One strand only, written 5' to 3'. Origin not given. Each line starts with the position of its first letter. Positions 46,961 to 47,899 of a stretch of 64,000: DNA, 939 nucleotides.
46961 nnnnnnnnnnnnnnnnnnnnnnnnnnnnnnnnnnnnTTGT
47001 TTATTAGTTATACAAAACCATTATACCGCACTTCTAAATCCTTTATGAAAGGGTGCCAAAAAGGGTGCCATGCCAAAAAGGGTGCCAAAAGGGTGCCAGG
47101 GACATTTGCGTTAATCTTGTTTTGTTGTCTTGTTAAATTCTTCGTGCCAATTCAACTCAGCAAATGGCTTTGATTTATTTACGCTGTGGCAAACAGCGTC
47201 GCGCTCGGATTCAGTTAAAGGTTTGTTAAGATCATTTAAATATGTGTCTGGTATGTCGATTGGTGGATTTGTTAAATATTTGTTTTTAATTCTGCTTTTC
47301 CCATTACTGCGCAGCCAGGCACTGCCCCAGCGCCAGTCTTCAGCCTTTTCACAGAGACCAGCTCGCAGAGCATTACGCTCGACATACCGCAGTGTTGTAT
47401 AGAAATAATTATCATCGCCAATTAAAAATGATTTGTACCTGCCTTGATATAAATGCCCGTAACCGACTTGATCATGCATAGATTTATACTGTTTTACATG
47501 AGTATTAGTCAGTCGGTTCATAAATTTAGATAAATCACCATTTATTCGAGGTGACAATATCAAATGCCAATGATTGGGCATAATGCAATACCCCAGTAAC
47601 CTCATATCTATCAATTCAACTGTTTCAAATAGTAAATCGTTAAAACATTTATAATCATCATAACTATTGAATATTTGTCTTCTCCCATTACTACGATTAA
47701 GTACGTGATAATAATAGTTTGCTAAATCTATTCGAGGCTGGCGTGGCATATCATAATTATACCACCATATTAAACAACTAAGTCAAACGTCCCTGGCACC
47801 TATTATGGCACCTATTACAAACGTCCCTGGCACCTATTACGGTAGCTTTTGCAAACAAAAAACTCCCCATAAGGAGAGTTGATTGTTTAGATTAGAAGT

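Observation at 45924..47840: REPtron: RAYT tyrosine transposase flanked by inverted REP-like repeats, plus a solo REP copy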

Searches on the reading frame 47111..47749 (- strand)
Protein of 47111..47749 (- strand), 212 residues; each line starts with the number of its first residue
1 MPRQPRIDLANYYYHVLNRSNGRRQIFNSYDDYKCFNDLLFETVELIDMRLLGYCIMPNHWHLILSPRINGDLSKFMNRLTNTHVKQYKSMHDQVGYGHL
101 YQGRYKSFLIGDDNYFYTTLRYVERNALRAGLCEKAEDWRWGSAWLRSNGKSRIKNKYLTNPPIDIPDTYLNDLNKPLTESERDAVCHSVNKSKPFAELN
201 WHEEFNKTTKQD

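Call 4: search_protein_families(library=pfam, proteins=[window:47111-47749:-], max_evalue=0.01)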
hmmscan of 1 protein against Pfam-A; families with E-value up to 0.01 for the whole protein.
window:47111-47749:- (212 aa): 1 family
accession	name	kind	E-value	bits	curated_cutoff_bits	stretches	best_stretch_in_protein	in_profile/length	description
PF01797.21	Y1_Tnp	-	8.8e-18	65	23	1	10-126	3-121/121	Transposase IS200 like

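Call 5: search_protein_families(library=ncbifam, proteins=[window:47111-47749:-], max_evalue=0.01)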
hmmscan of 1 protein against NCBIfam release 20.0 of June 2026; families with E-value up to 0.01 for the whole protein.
window:47111-47749:- (212 aa): 1 family
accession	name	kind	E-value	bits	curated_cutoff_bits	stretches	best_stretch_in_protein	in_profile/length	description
NF047646.1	REP_Tyr_transpos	equivalog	1.1e-17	64.3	80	1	5-141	3-145/146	REP-associated tyrosine transposase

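Call 11: find_homologous_proteins(query=window:47111-47749:-, max_evalue=0.00001)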
Query window:47111-47749:- (212 aa): 6821 proteins with E <= 0.00001 among 6861 candidates; the best 120 are listed.
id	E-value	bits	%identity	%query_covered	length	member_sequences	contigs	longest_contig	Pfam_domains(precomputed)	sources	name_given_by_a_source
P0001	3.7e-146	503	100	100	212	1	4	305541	PF01797.22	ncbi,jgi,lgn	jgi:putative transposase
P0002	4.7e-95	336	69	99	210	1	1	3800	PF01797.22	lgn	-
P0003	3.9e-89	316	67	99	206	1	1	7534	PF01797.22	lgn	-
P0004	5.1e-85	303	64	100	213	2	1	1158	PF01797.22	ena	-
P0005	9.0e-84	299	62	100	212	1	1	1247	PF01797.22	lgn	-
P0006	1.3e-83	298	64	100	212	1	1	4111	PF01797.22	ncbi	-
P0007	2.7e-82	294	63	100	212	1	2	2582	PF01797.22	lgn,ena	-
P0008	7.1e-82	293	61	100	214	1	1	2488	PF01797.22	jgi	jgi:putative transposase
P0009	7.2e-80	286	60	100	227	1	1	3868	PF01797.22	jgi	jgi:putative transposase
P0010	8.4e-80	286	60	100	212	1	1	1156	PF01797.22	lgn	-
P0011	2.1e-79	285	60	100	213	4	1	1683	PF01797.22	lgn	-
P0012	3.0e-79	284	60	100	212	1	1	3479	PF01797.22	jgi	jgi:putative transposase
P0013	1.2e-78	282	58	100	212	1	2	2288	PF01797.22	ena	-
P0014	1.8e-78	281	58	100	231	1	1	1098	PF01797.22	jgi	jgi:putative transposase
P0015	1.5e-76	275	58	100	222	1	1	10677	PF01797.22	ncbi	-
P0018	4.5e-74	267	55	100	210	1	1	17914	PF01797.22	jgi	jgi:putative transposase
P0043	2.6e-64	235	52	98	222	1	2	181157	PF01797.22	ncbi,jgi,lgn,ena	-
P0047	7.8e-64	234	50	96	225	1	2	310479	PF01797.22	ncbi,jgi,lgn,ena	-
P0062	1.7e-63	233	51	98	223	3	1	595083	PF01797.22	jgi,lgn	jgi:putative transposase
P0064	1.8e-63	232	53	95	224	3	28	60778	PF01797.22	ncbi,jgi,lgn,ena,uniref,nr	ncbi:hypothetical protein A3H77_01450 [Candidatus Kaiserbacteria bacterium RIFCSPLOWO2_02_FULL_56_11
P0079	5.2e-63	231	52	95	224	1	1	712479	PF01797.22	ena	-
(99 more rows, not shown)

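Call 14: find_encoding_contigs(protein=P0001, flank=10000, max_places=6)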
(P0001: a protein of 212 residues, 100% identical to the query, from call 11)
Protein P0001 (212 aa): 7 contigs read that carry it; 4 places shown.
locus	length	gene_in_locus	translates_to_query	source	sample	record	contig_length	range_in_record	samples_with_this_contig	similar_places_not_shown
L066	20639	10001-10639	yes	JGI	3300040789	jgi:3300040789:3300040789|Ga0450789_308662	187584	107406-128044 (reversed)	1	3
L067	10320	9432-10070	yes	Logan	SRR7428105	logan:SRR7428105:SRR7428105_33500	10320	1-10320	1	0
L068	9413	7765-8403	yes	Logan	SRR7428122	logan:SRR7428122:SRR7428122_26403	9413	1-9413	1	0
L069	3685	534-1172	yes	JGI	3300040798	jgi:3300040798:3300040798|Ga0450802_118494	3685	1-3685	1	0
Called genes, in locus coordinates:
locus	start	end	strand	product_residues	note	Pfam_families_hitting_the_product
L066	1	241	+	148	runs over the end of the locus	PF00436:SSB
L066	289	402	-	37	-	-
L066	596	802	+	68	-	PF01084:Ribosomal_S18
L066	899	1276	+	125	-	-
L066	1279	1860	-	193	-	PF08207:EFP_N, PF09285:Elong-fact-P_C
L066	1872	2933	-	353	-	PF00154:RecA_N, PF08423:Rad51, PF06745:ATPase (weak), PF13481:AAA_25 (faint), PF27531:MT3502_N (weak), PF21096:RecA_C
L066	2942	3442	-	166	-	-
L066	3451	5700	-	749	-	PF17854:FtsK_alpha, PF01580:FtsK_SpoIIIE, PF01935:DUF87 (faint), PF09397:FtsK_gamma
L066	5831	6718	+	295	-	-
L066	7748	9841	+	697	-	-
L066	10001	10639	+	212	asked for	PF01797:Y1_Tnp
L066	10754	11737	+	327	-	-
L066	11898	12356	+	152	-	PF04972:BON, PF01476:LysM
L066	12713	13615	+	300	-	-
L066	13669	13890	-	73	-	-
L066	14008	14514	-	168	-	-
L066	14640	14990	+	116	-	-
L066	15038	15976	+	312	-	PF08239:SH3_3 (weak), PF03734:YkuD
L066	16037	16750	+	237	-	PF13529:Peptidase_C39_2, PF03412:Peptidase_C39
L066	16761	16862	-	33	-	-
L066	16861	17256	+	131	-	-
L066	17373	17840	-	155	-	-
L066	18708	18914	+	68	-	PF06150:ChaB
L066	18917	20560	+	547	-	PF00128:Alpha-amylase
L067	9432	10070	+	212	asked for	PF01797:Y1_Tnp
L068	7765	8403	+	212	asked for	PF01797:Y1_Tnp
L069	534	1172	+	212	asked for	PF01797:Y1_Tnp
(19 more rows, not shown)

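Call 15: find_encoding_contigs(protein=P0003, flank=5000, max_places=4)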
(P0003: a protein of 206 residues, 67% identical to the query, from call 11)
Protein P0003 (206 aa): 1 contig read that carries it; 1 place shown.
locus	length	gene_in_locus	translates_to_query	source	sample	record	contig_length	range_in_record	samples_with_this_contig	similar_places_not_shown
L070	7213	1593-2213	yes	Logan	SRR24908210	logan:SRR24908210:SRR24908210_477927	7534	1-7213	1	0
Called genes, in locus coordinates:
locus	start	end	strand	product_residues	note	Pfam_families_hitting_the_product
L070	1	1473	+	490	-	?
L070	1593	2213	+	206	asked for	PF01797:Y1_Tnp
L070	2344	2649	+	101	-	-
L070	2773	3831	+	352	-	PF00348:polyprenyl_synt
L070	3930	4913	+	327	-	-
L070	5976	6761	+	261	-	-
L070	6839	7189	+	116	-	-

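Call 17: find_encoding_contigs(protein=P0002, flank=3000, max_places=3)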
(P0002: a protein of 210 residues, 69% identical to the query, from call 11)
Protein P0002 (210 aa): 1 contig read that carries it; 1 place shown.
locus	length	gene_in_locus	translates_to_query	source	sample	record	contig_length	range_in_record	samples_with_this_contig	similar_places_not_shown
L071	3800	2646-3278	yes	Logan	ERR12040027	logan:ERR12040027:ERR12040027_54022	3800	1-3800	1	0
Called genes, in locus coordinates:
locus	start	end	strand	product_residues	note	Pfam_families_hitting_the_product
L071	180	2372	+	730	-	PF01471:PG_binding_1 (faint)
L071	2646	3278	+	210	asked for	PF01797:Y1_Tnp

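Call 18: find_encoding_contigs(protein=P0018, flank=5000, max_places=3)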
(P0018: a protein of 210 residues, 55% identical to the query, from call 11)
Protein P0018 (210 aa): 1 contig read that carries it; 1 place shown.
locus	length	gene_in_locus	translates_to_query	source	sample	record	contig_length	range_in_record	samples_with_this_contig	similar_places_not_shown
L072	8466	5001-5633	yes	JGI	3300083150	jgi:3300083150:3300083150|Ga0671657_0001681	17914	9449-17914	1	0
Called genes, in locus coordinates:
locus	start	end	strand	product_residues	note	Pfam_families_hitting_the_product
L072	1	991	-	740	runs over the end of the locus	PF13491:FtsK_4TM (weak), PF17854:FtsK_alpha, PF01580:FtsK_SpoIIIE, PF09397:FtsK_gamma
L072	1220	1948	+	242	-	-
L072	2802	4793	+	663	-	PF01471:PG_binding_1 (faint)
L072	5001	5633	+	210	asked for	PF01797:Y1_Tnp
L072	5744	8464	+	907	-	?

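Call 19: find_encoding_contigs(protein=P0015, flank=5000, max_places=3)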
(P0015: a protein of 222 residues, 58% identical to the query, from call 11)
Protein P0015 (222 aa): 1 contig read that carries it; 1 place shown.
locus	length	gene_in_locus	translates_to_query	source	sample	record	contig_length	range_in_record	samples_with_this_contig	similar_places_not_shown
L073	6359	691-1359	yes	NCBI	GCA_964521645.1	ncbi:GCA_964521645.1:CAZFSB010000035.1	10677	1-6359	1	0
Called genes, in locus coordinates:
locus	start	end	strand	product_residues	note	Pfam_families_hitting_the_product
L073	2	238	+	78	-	?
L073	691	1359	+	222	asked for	PF01797:Y1_Tnp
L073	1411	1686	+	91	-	-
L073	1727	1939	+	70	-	PF12441:CopG_antitoxin (weak)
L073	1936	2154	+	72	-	PF10049:DUF2283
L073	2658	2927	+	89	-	PF19891:DUF6364 (weak)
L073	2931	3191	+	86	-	PF15738:YafQ_toxin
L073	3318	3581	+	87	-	-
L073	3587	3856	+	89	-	PF05016:ParE_toxin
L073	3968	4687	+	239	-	-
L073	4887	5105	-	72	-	-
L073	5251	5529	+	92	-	-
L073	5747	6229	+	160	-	PF07098:DUF1360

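Call 20: find_encoding_contigs(protein=P0064, flank=5000, max_places=10)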
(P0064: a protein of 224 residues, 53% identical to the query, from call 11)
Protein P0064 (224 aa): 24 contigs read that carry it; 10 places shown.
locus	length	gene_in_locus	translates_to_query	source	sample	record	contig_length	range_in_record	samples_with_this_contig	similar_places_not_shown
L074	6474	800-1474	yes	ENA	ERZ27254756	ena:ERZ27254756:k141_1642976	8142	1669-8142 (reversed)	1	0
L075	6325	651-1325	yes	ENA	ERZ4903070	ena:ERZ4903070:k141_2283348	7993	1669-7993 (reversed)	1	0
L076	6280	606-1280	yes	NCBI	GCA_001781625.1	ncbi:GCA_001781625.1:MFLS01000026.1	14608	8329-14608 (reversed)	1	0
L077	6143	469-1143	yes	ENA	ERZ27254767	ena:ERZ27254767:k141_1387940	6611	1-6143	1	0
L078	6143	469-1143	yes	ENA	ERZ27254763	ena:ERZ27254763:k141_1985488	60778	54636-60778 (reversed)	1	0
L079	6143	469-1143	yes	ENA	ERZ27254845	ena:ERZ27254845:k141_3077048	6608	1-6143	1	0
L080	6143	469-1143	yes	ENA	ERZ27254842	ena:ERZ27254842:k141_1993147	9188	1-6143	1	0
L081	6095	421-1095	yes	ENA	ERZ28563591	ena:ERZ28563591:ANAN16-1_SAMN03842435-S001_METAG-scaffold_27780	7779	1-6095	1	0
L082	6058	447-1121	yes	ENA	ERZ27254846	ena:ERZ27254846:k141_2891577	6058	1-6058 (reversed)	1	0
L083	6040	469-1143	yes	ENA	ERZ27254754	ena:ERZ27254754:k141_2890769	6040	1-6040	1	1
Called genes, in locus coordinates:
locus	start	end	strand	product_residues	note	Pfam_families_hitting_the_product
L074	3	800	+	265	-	?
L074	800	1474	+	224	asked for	PF01797:Y1_Tnp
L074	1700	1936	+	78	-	-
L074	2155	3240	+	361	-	-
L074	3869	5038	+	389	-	PF01926:MMR_HSR1, PF02421:FeoB_N, PF06071:YchF-GTPase_C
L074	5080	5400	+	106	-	-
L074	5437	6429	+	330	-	PF18920:DUF5671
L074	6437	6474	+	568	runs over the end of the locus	?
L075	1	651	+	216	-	?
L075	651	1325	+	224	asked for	PF01797:Y1_Tnp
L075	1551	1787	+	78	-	-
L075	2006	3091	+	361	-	-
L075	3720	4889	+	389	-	PF01926:MMR_HSR1, PF02421:FeoB_N, PF06071:YchF-GTPase_C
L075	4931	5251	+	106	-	-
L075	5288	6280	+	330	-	PF18920:DUF5671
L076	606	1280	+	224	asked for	PF01797:Y1_Tnp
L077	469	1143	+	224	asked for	PF01797:Y1_Tnp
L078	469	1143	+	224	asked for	PF01797:Y1_Tnp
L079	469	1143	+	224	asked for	PF01797:Y1_Tnp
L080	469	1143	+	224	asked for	PF01797:Y1_Tnp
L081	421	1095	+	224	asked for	PF01797:Y1_Tnp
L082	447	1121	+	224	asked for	PF01797:Y1_Tnp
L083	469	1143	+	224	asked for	PF01797:Y1_Tnp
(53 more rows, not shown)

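Call 33: search_solved_structures(query=window:47111-47749:-, max_evalue=1, show_alignments=3)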
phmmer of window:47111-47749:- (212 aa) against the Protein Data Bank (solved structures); distinct sequences matched with E-value up to 1: 2.
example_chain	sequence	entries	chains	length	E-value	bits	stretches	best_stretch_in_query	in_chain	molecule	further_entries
3j79_0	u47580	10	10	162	0.28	14.3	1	99-156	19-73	60S ribosomal protein eL24 | 60S ribosomal protein L24, putative | 60S ribosomal protein L24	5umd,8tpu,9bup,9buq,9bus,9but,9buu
3jbn_A0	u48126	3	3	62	0.93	12.5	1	99-151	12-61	60S ribosomal protein eL24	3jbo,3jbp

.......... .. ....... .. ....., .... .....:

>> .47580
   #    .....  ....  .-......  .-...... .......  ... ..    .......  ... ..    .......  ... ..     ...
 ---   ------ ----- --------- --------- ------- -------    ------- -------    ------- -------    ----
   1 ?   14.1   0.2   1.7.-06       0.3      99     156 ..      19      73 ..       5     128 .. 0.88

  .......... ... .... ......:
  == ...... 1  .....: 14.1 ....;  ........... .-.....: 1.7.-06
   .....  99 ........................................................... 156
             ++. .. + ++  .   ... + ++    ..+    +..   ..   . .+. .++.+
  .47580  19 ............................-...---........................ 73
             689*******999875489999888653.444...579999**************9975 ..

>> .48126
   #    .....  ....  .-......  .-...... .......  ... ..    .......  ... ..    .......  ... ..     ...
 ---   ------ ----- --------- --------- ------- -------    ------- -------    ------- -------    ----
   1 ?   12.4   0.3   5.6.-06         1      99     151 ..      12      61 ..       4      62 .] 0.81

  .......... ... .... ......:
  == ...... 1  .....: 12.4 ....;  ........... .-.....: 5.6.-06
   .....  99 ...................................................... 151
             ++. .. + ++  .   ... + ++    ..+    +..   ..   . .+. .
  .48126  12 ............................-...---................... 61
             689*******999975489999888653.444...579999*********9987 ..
